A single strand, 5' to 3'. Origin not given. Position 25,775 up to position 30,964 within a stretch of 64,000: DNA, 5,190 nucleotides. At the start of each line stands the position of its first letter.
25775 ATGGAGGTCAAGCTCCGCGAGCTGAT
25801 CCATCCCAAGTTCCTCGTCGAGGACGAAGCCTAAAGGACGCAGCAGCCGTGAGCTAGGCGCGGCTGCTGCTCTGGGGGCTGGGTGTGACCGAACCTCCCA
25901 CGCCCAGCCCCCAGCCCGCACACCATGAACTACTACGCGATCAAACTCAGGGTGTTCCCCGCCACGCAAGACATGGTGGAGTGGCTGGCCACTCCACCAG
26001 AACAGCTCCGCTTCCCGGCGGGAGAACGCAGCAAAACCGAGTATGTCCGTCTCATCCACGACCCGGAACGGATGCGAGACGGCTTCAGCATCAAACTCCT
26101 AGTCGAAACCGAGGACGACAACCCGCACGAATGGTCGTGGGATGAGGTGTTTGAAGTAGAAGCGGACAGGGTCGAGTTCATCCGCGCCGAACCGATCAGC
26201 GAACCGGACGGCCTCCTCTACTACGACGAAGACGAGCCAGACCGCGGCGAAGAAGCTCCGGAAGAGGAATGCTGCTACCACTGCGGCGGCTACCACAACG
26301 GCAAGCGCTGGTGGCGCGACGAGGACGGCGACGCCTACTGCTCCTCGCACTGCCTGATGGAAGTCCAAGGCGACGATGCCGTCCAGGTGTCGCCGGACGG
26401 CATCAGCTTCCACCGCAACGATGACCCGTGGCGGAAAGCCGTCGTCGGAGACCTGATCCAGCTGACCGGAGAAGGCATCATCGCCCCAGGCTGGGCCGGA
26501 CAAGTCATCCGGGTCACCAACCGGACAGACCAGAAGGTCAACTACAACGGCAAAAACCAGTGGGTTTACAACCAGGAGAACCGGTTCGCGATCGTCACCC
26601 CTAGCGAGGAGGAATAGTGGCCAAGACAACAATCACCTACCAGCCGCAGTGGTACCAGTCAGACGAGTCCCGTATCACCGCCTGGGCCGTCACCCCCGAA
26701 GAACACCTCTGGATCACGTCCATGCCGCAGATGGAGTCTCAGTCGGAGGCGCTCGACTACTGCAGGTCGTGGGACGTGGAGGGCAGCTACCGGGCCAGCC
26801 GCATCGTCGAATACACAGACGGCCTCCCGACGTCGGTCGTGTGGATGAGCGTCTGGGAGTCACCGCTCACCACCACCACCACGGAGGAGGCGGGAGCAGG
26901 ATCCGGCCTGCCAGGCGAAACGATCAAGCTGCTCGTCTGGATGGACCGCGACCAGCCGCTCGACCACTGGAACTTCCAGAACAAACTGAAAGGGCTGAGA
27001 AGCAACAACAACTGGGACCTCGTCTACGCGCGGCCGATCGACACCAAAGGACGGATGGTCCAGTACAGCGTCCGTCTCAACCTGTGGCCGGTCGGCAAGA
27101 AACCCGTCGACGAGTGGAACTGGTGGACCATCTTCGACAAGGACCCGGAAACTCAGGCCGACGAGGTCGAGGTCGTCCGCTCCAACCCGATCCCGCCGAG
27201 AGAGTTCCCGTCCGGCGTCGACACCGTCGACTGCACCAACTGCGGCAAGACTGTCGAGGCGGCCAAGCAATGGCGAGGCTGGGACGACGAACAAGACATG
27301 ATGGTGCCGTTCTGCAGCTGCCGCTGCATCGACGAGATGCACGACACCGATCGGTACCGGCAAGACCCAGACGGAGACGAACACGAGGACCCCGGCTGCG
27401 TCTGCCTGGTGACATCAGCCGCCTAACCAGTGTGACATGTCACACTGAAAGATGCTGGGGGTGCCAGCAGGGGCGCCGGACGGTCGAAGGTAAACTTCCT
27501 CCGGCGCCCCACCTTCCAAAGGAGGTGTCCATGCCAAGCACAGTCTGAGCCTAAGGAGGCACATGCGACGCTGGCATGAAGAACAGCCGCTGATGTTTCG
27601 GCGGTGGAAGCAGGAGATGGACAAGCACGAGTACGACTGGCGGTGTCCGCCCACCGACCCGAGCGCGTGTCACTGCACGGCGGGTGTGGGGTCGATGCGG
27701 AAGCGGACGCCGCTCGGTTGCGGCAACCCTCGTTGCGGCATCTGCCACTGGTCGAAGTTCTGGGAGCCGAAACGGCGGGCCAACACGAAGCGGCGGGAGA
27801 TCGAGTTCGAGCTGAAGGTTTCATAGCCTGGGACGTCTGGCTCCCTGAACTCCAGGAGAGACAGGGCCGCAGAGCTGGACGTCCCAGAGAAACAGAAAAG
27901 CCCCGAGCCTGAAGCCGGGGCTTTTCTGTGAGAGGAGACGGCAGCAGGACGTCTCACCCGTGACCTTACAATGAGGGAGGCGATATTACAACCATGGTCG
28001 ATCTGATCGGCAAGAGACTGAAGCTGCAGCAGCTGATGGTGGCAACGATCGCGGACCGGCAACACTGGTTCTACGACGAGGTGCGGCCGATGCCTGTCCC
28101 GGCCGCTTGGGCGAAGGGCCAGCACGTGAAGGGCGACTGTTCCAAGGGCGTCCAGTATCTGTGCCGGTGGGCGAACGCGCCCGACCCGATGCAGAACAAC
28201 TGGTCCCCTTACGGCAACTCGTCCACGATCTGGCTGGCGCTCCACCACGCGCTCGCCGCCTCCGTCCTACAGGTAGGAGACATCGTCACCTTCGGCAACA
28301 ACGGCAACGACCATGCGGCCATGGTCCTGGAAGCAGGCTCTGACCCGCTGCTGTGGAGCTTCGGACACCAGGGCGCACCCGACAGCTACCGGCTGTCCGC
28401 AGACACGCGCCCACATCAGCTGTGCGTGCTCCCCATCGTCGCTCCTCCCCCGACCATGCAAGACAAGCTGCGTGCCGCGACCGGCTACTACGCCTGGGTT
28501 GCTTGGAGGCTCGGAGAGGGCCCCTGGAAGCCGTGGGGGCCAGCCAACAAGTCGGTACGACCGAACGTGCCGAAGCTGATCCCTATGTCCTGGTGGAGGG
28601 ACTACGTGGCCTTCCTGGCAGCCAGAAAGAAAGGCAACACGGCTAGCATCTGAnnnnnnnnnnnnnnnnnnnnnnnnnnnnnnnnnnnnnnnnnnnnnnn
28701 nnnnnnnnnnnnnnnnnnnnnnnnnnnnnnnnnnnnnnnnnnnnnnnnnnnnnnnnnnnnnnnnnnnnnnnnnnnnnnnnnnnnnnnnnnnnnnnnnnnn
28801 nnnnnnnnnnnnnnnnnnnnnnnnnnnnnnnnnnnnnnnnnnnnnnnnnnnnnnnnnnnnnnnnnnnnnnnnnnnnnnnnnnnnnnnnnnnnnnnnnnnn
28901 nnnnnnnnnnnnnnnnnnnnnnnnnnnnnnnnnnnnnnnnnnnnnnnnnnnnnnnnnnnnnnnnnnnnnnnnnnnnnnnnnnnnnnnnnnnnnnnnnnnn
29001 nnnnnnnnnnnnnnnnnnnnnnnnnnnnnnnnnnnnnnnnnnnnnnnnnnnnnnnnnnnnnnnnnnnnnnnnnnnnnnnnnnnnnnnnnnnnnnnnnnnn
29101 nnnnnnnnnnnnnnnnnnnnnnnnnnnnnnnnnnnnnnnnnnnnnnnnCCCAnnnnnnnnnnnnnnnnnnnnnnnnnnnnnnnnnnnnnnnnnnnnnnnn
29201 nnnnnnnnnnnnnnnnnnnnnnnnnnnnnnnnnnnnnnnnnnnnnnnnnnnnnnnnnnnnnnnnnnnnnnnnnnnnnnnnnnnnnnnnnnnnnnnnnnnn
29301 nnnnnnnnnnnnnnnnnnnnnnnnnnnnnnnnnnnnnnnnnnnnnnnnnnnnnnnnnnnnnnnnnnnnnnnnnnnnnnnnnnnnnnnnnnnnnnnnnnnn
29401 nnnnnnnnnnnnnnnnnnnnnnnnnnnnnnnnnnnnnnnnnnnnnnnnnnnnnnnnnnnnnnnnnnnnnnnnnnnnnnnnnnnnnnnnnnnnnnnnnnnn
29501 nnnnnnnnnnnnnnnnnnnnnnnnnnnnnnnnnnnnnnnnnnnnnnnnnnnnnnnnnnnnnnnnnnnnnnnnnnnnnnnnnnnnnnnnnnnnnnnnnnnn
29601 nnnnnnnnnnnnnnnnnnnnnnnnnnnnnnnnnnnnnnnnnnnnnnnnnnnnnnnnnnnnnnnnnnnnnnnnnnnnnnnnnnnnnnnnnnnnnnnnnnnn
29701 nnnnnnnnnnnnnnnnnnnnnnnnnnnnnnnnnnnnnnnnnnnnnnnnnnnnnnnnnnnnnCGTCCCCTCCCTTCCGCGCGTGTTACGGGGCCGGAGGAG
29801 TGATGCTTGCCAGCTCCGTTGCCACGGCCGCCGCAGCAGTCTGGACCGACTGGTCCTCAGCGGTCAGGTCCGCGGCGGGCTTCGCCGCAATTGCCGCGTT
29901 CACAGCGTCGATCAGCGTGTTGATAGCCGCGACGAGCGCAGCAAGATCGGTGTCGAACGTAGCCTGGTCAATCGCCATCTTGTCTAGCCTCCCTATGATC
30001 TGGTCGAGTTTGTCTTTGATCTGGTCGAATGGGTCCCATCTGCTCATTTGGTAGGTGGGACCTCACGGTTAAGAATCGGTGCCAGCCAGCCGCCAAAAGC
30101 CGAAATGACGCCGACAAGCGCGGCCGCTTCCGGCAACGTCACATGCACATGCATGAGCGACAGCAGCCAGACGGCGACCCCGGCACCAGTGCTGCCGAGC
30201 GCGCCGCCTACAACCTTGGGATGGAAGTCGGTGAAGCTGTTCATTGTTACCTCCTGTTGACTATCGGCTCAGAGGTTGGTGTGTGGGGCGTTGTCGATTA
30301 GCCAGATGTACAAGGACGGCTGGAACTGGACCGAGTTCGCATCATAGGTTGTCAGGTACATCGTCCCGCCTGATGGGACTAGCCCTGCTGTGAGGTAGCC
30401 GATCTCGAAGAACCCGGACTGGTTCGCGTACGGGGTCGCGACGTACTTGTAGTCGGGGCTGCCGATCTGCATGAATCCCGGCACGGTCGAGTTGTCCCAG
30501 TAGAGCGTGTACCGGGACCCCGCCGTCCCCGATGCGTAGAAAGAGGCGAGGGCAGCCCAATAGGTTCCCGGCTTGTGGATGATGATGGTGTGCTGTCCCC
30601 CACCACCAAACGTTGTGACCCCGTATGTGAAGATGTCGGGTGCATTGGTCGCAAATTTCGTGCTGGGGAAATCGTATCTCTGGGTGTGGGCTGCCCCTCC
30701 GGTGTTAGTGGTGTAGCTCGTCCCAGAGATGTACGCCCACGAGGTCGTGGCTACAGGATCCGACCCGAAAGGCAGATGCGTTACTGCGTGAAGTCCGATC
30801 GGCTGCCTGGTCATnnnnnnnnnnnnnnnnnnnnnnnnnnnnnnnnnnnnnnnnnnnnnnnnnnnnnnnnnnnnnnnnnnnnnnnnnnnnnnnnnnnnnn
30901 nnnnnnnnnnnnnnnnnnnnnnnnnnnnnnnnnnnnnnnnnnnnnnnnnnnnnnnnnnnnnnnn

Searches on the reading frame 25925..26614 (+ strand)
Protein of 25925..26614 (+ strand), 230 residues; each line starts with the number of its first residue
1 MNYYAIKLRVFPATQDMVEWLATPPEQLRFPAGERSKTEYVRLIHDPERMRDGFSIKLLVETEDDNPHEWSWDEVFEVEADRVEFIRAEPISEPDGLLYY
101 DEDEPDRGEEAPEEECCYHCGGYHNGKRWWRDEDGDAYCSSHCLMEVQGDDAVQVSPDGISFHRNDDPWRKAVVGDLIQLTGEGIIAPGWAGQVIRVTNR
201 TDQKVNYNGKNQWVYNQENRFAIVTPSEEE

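Call 13: search_protein_families(library=pfam, proteins=[window:25925-26614:+], max_evalue=0.01)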
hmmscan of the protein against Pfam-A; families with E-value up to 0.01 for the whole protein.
window:25925-26614:+ (230 aa): 0 families

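Call 57: search_protein_families(library=phrogs, proteins=[window:25925-26614:+], max_evalue=0.01)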
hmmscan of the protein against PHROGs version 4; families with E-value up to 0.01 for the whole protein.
window:25925-26614:+ (230 aa): 1 family
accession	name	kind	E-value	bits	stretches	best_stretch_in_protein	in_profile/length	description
phrog_12516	-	unknown function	0.00046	21.2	0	62-87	21-48/58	-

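Call 73: search_solved_structures(query=window:25925-26614:+, max_evalue=1)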
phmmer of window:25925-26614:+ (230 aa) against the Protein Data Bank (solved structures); distinct sequences matched with E-value up to 1: 1.
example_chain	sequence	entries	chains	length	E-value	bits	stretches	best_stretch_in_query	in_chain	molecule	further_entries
6ita_A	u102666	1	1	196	0.57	12.7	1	102-159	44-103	Butyrophilin subfamily 3 member A1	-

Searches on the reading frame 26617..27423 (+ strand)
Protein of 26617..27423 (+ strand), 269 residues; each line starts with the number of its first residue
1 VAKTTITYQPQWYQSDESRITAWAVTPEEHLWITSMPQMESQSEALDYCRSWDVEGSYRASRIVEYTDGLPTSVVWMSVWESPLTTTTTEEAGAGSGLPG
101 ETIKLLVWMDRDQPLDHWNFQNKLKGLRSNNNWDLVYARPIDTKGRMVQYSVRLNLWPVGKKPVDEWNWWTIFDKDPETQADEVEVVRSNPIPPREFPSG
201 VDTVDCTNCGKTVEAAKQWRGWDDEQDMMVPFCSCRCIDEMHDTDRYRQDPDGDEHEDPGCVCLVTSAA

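Call 13: search_protein_families(library=pfam, proteins=[window:26617-27423:+], max_evalue=0.01)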
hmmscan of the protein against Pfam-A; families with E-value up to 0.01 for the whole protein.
window:26617-27423:+ (269 aa): 0 families

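Call 57: search_protein_families(library=phrogs, proteins=[window:26617-27423:+], max_evalue=0.01)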
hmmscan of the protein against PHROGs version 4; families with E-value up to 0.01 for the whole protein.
window:26617-27423:+ (269 aa): 2 families
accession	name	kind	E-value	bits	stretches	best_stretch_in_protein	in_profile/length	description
phrog_9706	-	unknown function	0.00035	21.9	1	206-248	11-52/56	-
phrog_37747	-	unknown function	0.0032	18.6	1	195-236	2-40/58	-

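Call 74: search_solved_structures(query=window:26617-27423:+, max_evalue=1)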
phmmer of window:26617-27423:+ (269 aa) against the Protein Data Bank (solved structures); distinct sequences matched with E-value up to 1: 2.
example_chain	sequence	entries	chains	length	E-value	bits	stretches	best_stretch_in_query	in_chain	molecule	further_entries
6e83_B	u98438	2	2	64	0.048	15.9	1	205-251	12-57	ZZ-type zinc finger-containing protein 3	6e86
2fc7_A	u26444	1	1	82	0.051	15.8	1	205-251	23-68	ZZZ3 protein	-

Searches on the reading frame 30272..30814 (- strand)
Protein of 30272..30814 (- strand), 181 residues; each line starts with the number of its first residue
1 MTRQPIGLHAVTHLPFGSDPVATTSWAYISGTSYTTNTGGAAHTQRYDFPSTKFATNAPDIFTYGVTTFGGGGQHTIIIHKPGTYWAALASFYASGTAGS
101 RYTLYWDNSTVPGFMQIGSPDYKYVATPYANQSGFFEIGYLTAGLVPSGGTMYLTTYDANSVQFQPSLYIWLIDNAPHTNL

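Call 14: search_protein_families(library=pfam, proteins=[window:30272-30814:-], max_evalue=0.01)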
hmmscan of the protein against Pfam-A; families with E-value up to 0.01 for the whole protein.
window:30272-30814:- (181 aa): 0 families

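Call 57: search_protein_families(library=phrogs, proteins=[window:30272-30814:-], max_evalue=0.01)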
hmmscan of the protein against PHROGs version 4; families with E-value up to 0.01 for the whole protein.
window:30272-30814:- (181 aa): 0 families

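Call 59: search_dna_similar(query=window:30272-30814:-, collection=phages, mode=protein, max_evalue=0.001, max_rows=12)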
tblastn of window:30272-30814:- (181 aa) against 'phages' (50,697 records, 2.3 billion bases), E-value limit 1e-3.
No match.

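Call 61: search_solved_structures(query=window:30272-30814:-, max_evalue=1)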
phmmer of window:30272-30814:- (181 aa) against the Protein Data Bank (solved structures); distinct sequences matched with E-value up to 1: 3.
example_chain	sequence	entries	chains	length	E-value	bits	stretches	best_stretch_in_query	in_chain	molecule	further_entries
6u3n_D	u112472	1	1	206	0.13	15.2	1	73-110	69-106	T-CELL RECEPTOR, LS2.8/3.15 alpha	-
43yy_H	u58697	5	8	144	0.6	13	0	83-141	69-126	N19 VH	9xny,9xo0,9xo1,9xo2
8e2n_B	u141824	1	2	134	0.98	12.3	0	85-145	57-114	Nanobody VHH113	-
